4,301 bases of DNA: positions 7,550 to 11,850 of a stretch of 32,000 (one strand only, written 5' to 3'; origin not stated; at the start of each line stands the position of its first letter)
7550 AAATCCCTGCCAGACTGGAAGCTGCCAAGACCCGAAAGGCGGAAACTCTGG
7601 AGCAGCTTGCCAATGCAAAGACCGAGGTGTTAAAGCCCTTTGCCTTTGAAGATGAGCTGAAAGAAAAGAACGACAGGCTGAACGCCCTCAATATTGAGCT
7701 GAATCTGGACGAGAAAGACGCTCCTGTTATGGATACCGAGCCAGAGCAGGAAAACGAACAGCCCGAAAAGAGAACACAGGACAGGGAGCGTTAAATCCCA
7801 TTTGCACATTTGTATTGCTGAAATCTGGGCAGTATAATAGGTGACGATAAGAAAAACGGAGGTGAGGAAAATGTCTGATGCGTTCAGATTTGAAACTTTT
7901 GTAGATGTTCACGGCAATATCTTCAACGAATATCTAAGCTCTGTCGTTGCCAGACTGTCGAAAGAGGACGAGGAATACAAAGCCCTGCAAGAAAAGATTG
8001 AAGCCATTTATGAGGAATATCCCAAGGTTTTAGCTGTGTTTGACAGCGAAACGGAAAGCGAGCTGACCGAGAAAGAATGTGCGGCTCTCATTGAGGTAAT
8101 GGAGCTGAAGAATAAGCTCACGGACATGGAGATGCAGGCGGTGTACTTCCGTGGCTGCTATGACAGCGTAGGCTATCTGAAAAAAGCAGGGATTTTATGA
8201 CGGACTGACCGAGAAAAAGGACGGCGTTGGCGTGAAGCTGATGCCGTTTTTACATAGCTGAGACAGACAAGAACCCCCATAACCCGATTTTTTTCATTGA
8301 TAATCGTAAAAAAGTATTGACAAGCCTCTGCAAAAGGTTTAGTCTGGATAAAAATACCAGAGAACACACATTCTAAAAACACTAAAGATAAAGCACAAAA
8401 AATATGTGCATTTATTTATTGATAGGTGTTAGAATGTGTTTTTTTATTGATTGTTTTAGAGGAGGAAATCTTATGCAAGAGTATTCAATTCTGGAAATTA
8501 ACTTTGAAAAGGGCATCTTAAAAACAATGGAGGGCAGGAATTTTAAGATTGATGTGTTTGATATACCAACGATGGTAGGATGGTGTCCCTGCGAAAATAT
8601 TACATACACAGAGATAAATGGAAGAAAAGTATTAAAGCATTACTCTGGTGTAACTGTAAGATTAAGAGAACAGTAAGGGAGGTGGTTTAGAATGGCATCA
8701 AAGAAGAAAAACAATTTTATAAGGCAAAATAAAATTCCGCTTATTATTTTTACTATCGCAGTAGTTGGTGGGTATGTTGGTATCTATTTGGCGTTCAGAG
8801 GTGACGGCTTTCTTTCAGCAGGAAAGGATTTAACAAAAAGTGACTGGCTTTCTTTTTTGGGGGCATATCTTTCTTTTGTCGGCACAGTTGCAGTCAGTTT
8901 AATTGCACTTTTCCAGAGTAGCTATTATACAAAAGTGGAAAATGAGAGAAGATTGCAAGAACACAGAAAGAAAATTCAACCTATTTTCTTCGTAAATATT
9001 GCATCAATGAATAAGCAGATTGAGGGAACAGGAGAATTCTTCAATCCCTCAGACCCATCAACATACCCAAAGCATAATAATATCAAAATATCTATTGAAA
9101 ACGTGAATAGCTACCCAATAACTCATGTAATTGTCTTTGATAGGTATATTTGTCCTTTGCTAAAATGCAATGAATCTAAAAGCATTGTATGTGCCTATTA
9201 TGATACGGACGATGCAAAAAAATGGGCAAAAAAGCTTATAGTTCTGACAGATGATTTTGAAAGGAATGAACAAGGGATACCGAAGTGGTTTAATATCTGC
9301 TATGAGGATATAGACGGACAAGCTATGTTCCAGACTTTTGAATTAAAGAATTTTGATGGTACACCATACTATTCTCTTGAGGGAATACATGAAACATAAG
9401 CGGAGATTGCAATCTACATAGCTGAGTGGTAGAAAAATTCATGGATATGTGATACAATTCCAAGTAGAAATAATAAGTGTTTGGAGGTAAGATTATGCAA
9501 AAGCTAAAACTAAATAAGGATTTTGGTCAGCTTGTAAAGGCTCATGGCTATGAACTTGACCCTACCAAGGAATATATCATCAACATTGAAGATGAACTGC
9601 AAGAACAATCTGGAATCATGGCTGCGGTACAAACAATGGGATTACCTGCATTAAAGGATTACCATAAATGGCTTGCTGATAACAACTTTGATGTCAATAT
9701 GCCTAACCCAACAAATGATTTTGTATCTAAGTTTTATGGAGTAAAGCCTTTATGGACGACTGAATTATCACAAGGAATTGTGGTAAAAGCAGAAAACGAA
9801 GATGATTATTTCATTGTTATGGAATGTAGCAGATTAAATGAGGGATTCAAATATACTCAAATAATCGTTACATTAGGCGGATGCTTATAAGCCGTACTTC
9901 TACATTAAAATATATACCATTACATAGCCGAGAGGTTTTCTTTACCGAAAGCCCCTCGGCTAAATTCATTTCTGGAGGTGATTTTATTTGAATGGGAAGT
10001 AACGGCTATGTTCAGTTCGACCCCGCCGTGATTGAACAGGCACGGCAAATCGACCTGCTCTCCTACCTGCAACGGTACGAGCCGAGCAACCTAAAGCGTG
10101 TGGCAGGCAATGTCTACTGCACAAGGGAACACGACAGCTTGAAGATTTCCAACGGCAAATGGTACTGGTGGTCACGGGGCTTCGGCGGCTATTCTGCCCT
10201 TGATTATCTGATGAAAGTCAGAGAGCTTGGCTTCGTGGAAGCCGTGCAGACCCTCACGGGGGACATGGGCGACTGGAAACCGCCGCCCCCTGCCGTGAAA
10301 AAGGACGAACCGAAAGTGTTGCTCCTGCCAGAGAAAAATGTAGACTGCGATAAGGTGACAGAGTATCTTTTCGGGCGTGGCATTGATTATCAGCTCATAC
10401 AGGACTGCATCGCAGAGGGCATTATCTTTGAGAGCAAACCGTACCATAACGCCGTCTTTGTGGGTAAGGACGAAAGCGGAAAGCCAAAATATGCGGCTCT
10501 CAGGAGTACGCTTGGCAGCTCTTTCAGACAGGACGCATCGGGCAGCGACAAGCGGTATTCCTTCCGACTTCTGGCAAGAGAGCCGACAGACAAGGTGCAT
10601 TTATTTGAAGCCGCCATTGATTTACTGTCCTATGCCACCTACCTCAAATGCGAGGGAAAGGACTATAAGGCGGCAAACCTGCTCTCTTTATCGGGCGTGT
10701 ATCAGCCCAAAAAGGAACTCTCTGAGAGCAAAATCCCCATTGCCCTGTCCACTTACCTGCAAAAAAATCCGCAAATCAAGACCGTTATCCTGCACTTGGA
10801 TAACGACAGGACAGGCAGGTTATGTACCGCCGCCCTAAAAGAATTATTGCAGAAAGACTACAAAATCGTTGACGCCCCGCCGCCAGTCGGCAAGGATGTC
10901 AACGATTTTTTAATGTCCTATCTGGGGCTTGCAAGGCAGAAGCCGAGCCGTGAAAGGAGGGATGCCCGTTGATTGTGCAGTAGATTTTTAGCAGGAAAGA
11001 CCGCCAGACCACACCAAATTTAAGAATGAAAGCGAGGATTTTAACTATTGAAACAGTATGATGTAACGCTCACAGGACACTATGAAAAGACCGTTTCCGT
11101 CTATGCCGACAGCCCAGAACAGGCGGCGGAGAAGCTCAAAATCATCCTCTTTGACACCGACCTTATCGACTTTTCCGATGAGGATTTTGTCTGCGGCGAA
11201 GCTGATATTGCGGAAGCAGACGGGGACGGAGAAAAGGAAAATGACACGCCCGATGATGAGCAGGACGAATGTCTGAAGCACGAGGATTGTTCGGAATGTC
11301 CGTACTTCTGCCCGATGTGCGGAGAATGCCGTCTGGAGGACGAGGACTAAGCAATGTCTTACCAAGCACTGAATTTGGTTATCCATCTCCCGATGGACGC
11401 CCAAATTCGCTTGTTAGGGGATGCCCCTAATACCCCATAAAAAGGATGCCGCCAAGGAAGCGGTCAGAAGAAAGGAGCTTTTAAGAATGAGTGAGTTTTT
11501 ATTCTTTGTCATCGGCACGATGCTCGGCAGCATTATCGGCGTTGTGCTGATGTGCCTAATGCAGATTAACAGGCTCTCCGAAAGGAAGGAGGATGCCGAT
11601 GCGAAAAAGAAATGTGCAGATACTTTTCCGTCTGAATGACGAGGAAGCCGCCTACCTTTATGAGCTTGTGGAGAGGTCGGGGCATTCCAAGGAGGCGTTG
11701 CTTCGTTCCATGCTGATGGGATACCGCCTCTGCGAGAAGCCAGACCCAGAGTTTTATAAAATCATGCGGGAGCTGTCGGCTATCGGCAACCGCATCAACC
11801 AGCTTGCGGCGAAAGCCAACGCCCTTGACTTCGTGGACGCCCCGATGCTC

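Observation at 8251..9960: Two low-GC orphan-gene cassettes, each bounded by the same 12-bp core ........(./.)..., loaded next to the Toprim/MobC/relaxase block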

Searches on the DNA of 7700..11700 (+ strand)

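Call 47: search_rna_families(source=window, start=7700, end=11700, threshold=evalue, max_evalue=1)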
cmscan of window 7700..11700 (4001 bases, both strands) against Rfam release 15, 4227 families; matches with E-value up to 1: 0.
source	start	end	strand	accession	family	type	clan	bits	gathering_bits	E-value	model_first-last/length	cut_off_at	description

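Call 92: build_rna_model(alignment_id=A5, structure=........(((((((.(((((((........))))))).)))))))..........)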
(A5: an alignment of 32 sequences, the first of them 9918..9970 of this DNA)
Model R1 built from alignment A5 (32 sequences, 56 columns); structure: as given.
model positions 53; base pairs 14; branch points 0; effective number of sequences 4.45; information 1.047 bits per position. Calibrated on 0.2 Mb of random sequence (short: E-values are rough).
structure used (alignment columns):
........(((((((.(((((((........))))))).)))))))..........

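Call 93: search_with_rna_model(model_id=R1, sources=[window, L003, L011, L137, L017, L019, L023, L025, L029, L030, L038, L044, L048, L050, L051, L055, L056, L058, L059, L060, L062, L066, L069, L074, L077, L080, L082, L083, L088, L090, L091, L094, L027, L041, L053, L079, L085, L021, L036, L061], max_evalue=1, show_alignments=0)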
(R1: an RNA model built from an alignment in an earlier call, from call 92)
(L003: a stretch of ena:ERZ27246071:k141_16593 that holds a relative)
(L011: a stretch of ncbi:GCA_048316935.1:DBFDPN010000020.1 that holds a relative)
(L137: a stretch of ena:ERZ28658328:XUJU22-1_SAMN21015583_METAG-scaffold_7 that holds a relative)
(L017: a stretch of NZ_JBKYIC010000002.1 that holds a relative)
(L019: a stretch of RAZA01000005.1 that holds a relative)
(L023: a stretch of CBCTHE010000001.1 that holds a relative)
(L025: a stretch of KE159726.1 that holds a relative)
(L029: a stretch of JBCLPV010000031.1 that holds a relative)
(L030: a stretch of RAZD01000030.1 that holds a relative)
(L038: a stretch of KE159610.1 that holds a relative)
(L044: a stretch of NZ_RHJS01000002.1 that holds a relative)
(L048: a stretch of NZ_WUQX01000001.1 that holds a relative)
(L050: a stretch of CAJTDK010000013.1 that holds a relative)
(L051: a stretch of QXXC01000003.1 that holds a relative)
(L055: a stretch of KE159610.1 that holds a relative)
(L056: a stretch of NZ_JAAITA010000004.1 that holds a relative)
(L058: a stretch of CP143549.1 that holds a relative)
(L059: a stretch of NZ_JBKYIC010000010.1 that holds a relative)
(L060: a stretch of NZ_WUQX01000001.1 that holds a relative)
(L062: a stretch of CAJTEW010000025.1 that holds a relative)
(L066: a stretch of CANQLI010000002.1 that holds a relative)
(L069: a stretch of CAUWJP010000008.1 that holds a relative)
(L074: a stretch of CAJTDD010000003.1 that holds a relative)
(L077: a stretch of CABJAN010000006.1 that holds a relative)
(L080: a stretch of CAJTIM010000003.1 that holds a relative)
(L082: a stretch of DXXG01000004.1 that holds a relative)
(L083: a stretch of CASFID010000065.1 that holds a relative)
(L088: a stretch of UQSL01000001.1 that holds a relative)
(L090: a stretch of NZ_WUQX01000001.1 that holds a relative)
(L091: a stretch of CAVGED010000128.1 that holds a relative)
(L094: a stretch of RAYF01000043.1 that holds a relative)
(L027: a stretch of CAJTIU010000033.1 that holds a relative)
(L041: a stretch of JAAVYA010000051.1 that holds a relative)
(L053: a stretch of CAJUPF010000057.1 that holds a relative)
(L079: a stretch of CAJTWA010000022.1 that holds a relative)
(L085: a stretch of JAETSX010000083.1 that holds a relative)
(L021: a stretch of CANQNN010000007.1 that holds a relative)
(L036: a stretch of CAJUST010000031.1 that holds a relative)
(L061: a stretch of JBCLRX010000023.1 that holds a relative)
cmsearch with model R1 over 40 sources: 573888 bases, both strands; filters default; matches with E-value up to 1: 59.
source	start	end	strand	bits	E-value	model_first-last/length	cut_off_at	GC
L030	10685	10737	+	78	1.7e-15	1-53/53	no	0.36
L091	8311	8363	+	77.6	2.1e-15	1-53/53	no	0.36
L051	9440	9492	+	77.3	2.6e-15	1-53/53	no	0.36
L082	8122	8173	+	77.2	2.7e-15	1-53/53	no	0.37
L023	7378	7430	+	77.1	2.8e-15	1-53/53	no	0.42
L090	8860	8912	+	76.9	3.2e-15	1-53/53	no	0.4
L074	8490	8542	+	76.5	3.9e-15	1-53/53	no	0.32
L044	8354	8405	+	76.5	4.1e-15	1-53/53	no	0.37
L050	9284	9335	+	76.5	4.1e-15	1-53/53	no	0.37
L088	7157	7210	+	76.1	5.1e-15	1-53/53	no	0.41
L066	8186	8238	+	75.5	7.3e-15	1-53/53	no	0.42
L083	9626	9677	+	75.4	7.7e-15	1-53/53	no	0.4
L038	7906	7957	+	75.3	8.2e-15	1-53/53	no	0.35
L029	8860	8911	+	73.2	2.6e-14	1-53/53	no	0.37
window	9918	9970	+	72.2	4.9e-14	1-53/53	no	0.43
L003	8048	8100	+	72.2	4.9e-14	1-53/53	no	0.43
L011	5927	5979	+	72.2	4.9e-14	1-53/53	no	0.43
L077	8200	8254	+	71.7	6.2e-14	1-53/53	no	0.35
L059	8155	8207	+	71.6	6.6e-14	1-53/53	no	0.36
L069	7378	7430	+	71.5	7.2e-14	1-53/53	no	0.36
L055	8285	8336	+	71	9.5e-14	1-53/53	no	0.4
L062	8285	8336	+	71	9.5e-14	1-53/53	no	0.4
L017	8670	8722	+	70.9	9.9e-14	1-53/53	no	0.43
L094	8929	8981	+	70.9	1e-13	1-53/53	no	0.36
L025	9105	9157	+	70.8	1.1e-13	1-53/53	no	0.47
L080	8858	8910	+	65.9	1.8e-12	1-53/53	no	0.43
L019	9174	9227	+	58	1.7e-10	1-53/53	no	0.48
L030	10684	10733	-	39.5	7e-06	1-53/53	no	0.36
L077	8204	8245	-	34.3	0.00014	9-48/53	no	0.4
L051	9444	9483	-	33.9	0.00017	9-48/53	no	0.47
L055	8284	8331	-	33.3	0.00024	1-53/53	no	0.42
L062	8284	8331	-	33.3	0.00024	1-53/53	no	0.42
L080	8857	8905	-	32.6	0.00038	1-53/53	no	0.45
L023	7379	7425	-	32.2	0.00046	1-53/53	no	0.45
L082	8121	8172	-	32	0.0005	1-53/53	no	0.37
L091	8315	8354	-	31.8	0.00059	9-48/53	no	0.47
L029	8864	8902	-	31.6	0.00067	9-48/53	no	0.46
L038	7910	7948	-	31.6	0.00067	9-48/53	no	0.46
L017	8672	8717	-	31.5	0.00069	1-53/53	no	0.46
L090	8859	8911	-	31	0.0009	1-53/53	no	0.42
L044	8353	8401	-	30.9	0.00099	1-53/53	no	0.39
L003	8052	8091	-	30.9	0.001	9-48/53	no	0.52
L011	5931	5970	-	30.9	0.001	9-48/53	no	0.52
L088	7161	7201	-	30.4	0.0013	9-48/53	no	0.51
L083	9625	9676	-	30.3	0.0014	1-53/53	no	0.4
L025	9109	9148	-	30.2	0.0014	9-48/53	no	0.55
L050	9288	9326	-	29.8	0.0019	9-48/53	no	0.49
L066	8185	8237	-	29.7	0.002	1-53/53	no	0.42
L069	7382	7421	-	28.2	0.0047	9-48/53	no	0.43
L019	9173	9222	-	27.1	0.0087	1-53/53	no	0.48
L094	8933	8972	-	26.6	0.011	9-48/53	no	0.45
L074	8494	8533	-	26.6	0.012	9-48/53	no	0.43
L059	8154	8206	-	26.4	0.013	1-53/53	no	0.38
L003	3918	3955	+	22.6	0.12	1-53/53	no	0.45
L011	1797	1834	+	22.6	0.12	1-53/53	no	0.45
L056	7377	7423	+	20.9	0.31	1-53/53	no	0.34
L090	7379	7449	+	20.1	0.48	1-53/53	no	0.38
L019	7379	7429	+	19.2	0.8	1-53/53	no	0.33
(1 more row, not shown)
